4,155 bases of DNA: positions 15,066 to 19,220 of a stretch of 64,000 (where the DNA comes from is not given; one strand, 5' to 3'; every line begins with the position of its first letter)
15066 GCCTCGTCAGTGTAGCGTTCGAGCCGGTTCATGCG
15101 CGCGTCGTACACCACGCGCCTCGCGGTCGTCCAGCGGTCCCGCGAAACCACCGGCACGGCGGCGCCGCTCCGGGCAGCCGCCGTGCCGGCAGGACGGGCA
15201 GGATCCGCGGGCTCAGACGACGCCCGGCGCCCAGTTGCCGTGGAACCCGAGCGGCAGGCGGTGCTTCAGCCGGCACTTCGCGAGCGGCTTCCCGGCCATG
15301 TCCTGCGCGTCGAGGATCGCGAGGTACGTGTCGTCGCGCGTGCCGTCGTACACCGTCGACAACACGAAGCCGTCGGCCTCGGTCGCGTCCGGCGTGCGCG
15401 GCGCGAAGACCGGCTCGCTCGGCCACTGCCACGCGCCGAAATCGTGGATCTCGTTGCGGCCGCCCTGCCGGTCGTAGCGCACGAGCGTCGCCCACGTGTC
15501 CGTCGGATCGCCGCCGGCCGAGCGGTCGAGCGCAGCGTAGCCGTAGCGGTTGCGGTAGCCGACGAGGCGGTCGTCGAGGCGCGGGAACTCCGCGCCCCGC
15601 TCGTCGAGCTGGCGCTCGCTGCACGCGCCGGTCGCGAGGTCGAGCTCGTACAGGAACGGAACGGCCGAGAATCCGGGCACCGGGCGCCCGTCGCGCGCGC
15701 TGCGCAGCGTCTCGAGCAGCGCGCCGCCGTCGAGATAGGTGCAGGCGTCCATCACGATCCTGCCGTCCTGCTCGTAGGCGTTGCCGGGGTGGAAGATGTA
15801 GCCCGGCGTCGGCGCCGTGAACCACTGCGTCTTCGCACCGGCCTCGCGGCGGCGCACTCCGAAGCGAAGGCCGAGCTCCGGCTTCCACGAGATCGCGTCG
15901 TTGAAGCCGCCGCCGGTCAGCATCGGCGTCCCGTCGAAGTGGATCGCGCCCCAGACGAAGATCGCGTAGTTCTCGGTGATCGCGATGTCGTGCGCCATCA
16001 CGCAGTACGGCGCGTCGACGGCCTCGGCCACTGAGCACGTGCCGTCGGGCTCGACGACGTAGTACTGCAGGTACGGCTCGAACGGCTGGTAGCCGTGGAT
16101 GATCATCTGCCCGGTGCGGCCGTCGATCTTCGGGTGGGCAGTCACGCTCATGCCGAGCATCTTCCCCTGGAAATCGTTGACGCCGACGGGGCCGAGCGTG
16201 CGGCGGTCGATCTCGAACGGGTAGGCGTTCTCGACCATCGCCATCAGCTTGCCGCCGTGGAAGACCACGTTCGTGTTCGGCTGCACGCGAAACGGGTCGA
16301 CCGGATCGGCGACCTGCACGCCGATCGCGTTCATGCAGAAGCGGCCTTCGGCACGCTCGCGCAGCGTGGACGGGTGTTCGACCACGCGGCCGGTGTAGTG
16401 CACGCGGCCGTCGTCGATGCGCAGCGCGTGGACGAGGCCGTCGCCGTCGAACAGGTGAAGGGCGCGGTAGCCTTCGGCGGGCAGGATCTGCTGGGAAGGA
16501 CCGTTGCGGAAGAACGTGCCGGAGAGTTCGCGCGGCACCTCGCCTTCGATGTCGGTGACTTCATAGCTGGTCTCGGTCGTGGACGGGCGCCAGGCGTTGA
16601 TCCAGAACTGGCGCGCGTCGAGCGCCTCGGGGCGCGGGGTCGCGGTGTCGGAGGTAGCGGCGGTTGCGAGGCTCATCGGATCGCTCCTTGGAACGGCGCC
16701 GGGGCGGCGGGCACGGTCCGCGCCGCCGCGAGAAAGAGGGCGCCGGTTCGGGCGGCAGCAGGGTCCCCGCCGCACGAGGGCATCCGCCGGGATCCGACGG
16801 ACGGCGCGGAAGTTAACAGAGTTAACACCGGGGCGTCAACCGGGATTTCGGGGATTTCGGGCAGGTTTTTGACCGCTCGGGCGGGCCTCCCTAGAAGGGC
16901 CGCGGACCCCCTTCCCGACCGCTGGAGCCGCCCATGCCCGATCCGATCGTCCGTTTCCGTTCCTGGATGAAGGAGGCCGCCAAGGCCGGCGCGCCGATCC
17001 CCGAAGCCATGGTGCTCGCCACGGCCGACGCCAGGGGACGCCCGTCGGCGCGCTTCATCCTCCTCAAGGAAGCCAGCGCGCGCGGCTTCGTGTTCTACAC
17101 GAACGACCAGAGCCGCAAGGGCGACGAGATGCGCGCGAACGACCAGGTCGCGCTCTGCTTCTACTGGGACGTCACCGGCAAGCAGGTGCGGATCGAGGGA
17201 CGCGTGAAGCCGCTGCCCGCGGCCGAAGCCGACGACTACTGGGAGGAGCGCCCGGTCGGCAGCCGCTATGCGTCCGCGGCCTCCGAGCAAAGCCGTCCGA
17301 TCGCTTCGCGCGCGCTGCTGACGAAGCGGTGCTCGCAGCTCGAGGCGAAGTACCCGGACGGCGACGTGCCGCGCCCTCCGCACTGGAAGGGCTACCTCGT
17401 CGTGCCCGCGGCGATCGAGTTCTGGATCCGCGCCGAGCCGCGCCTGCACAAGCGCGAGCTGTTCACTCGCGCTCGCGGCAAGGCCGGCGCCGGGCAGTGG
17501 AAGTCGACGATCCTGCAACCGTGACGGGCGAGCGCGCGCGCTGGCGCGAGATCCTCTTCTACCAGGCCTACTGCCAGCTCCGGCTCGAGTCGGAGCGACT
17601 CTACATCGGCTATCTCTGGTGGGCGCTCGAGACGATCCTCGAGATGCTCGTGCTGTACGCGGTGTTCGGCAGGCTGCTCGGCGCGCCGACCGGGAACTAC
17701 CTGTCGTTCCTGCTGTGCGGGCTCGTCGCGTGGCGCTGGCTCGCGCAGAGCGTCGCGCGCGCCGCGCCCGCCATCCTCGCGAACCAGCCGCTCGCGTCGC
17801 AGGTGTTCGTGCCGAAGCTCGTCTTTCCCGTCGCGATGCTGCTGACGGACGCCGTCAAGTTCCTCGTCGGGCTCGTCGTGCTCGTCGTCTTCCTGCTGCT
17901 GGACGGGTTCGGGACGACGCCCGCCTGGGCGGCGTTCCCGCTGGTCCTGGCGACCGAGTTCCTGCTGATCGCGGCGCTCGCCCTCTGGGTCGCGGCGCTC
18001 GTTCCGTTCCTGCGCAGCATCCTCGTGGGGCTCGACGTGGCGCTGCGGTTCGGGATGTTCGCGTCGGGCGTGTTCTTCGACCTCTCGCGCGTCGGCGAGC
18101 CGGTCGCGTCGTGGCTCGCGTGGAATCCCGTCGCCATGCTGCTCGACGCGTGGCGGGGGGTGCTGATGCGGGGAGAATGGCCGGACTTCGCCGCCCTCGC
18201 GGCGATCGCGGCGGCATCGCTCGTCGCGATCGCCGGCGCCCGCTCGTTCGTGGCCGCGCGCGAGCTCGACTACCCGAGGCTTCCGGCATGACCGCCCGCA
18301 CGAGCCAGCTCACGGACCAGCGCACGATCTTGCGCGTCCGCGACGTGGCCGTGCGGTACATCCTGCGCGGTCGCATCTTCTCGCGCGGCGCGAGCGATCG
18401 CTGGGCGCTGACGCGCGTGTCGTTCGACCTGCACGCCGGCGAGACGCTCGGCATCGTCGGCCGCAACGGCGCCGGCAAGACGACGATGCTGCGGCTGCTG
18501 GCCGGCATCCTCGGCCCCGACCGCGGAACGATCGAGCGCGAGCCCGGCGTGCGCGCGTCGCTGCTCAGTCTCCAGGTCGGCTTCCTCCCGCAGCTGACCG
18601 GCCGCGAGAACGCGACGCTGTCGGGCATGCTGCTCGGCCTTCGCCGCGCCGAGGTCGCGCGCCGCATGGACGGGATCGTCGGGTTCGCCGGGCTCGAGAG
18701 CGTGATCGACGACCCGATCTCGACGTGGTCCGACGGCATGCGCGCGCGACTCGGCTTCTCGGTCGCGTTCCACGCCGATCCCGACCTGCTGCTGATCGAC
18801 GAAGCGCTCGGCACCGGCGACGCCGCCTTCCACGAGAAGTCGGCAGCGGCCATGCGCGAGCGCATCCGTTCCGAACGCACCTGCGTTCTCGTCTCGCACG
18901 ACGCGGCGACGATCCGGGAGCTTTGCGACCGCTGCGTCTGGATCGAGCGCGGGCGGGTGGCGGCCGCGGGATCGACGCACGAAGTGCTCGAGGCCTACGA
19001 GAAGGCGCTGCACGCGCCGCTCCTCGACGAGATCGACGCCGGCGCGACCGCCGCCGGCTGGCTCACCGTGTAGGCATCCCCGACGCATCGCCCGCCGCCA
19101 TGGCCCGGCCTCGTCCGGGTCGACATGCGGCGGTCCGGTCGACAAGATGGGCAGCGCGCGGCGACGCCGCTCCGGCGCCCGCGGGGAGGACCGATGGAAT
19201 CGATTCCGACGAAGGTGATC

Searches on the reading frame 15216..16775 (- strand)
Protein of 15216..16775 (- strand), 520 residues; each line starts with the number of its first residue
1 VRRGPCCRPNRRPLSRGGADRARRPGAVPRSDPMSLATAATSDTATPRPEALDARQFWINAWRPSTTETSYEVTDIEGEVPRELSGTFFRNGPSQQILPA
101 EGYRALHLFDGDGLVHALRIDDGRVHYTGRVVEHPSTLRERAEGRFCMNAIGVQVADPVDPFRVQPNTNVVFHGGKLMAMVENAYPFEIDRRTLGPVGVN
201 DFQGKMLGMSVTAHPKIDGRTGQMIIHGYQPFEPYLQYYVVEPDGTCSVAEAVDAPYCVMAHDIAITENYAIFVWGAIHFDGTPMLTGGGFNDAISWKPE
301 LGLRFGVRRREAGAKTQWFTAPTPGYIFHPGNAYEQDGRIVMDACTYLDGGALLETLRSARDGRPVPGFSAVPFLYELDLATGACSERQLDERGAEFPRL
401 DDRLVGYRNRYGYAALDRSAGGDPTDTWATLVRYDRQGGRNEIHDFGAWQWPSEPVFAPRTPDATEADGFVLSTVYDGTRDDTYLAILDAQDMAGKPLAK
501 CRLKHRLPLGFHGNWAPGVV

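Call 27: search_protein_families(library=ncbifam, proteins=[window:15216-16775:-], max_evalue=1e-20)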
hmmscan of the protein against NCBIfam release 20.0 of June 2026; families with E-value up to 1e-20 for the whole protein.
window:15216-16775:- (520 aa): 3 families
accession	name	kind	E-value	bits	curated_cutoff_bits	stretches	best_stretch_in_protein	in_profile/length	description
NF052295.1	CarotCleavDioxg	equivalog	6.1e-73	246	675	1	50-517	18-466/467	8'-apo-carotenoid 13,14-cleaving dioxygenase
NF053778.1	LigStilDioxAlpha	equivalog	3.6e-65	220.4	800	1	59-516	11-479/480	lignostilbene-alpha,beta-dioxygenase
NF053780.1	LigStilDioxNov2Alpha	equivalog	5.2e-52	176.9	650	1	60-517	10-477/482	lignostilbene-alpha,beta-dioxygenase NOV2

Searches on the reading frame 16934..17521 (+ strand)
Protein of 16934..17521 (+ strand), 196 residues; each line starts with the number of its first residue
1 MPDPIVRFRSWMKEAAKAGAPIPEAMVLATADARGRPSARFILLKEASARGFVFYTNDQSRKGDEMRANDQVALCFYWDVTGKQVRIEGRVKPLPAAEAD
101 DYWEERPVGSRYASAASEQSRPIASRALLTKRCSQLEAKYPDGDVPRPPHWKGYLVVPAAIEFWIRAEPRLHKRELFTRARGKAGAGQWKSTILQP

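Call 27: search_protein_families(library=ncbifam, proteins=[window:16934-17521:+], max_evalue=1e-20)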
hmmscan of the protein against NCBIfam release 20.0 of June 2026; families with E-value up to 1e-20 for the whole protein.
window:16934-17521:+ (196 aa): 3 families
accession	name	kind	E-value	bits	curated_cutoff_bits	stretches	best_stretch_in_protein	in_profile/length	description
NF004231.0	PRK05679.1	subfamily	6.9e-69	231.5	129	1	3-196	25-213/213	pyridoxal 5'-phosphate synthase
TIGR00558.3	pdxH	equivalog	2e-66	223.2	180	1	3-196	1-190/190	pyridoxamine 5'-phosphate oxidase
NF038138.1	phena_PhzG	equivalog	7.8e-52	176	270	1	3-196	19-206/206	phenazine biosynthesis FMN-dependent oxidase PhzG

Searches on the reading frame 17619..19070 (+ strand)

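Call 27: search_protein_families(library=ncbifam, proteins=[window:17619-19070:+], max_evalue=1e-20)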
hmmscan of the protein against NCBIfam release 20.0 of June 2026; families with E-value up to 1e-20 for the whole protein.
window:17619-19070:+ (484 aa): 17 families
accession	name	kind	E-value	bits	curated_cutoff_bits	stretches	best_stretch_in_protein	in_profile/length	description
NF050108.1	galactan_ABC_ATP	equivalog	3.8e-47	160.6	400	1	263-462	44-242/244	galactan export ABC transporter ATP-binding subunit Wzt/RfbE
NF010065.0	PRK13545.1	equivalog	4e-46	157.8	538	1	261-464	37-238/549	teichoic acids export protein ATP-binding subunit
NF010066.0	PRK13546.1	equivalog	4.6e-44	150.8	320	1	258-464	34-238/264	teichoic acids export ABC transporter ATP-binding subunit TagH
TIGR01188.1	drrA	subfamily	1.8e-29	103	312.45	1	262-458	7-213/302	daunorubicin resistance ABC transporter, ATP-binding protein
NF010060.0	PRK13537.1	equivalog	4.7e-27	94.7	521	1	259-459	26-236/314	nodulation factor ABC transporter ATP-binding protein NodI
TIGR01288.1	nodI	equivalog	1.3e-25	90.1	424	1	260-458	16-224/303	nodulation factor ABC transporter ATP-binding protein NodI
NF010059.0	PRK13536.1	equivalog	2e-25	89.3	549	1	258-458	53-263/342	nodulation factor ABC transporter ATP-binding protein NodI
NF000355.4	ribo_prot_ABC_F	equivalog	3.5e-24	85.5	380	1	258-449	12-194/499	ribosomal protection-like ABC-F family protein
NF040933.2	ABC_arch_GlcV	equivalog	3.4e-23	82.1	450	1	252-472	10-245/357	glucose ABC transporter ATP-binding protein GlcV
TIGR03375.1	type_I_sec_LssB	subfamily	4e-23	81.6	693.1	1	232-462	451-694/696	type I secretion system permease/ATPase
TIGR03269.1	met_CoM_red_A2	equivalog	3.6e-22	78.6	517.1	0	360-459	418-518/530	methyl coenzyme M reductase system, component A2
TIGR00968.1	3a0106s01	subfamily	8.6e-22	77.8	342.75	1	262-460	14-222/237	sulfate ABC transporter ATP-binding protein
NF033858.1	ABC2_perm_RbbA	equivalog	3e-21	75.1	1050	1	259-461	277-489/909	ribosome-associated ATPase/putative transporter RbbA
TIGR03873.1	F420-0_ABC_ATP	hypoth_equivalog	3.5e-21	75.6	372.4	1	256-458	9-226/256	putative F420-0 ABC transporter ATP-binding protein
NF010178.0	PRK13657.1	equivalog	5.2e-21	74.7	733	0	328-459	432-559/588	glucan ABC transporter ATP-binding protein/ permease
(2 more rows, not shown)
